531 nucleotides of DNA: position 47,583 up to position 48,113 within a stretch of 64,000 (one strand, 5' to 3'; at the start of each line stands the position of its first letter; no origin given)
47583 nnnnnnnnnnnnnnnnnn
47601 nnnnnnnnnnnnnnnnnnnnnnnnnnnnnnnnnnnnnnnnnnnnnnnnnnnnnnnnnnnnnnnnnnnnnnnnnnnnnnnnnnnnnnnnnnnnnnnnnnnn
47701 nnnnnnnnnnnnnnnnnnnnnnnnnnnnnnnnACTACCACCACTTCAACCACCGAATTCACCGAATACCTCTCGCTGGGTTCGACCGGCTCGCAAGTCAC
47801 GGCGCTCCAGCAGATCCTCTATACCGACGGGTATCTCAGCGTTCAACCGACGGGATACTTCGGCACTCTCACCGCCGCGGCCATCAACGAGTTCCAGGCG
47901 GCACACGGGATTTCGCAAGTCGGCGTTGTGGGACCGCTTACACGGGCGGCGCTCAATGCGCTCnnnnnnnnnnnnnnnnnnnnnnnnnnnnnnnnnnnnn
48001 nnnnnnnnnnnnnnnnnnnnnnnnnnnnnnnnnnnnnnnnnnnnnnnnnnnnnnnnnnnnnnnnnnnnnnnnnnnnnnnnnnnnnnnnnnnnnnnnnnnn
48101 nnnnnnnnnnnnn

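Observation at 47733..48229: Perfect 230-bp tandem duplication encoding a second peptidoglycan-binding module in a large surface protein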

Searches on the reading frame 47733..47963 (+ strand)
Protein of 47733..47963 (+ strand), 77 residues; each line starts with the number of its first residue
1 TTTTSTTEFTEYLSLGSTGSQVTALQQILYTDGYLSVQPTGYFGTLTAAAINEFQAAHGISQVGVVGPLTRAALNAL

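Call 33: search_solved_structures(query=window:47733-47963:+, max_evalue=0.01)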
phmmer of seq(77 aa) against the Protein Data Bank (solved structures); distinct sequences matched with E-value up to 0.01: 8.
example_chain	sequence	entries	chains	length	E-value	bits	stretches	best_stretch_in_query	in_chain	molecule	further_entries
4lpq_A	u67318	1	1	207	5.9e-10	42.3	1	11-76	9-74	ErfK/YbiS/YcfS/YnhG family protein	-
7rum_A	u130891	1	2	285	5.6e-05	26.6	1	12-74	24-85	Endolysin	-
1lbu_A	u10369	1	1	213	9.3e-05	25.9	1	12-70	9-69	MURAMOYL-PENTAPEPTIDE CARBOXYPEPTIDASE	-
5tv7_A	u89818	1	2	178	0.00015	25.2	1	7-74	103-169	Putative peptidoglycan-binding/hydrolysing protein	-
4xxt_A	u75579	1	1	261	0.00023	24.7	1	13-75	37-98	Fusion of predicted Zn-dependent amidase/peptidase (Cell wall hydrolase/DD-carboxypeptidas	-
5nm7_G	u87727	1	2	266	0.00033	24.2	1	13-76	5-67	Peptidoglycan-binding domain 1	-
6tci_A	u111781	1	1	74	0.0046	20.6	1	12-73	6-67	Spore cortex-lytic enzyme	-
3bkh_A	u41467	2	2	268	0.0096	19.6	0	12-74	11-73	lytic transglycosylase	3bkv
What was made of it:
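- On PG_binding_1 (PF01471): Sequence hits to solved PG-binding domains 4lpq, 1lbu, 6tci and 7rum (call 33).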
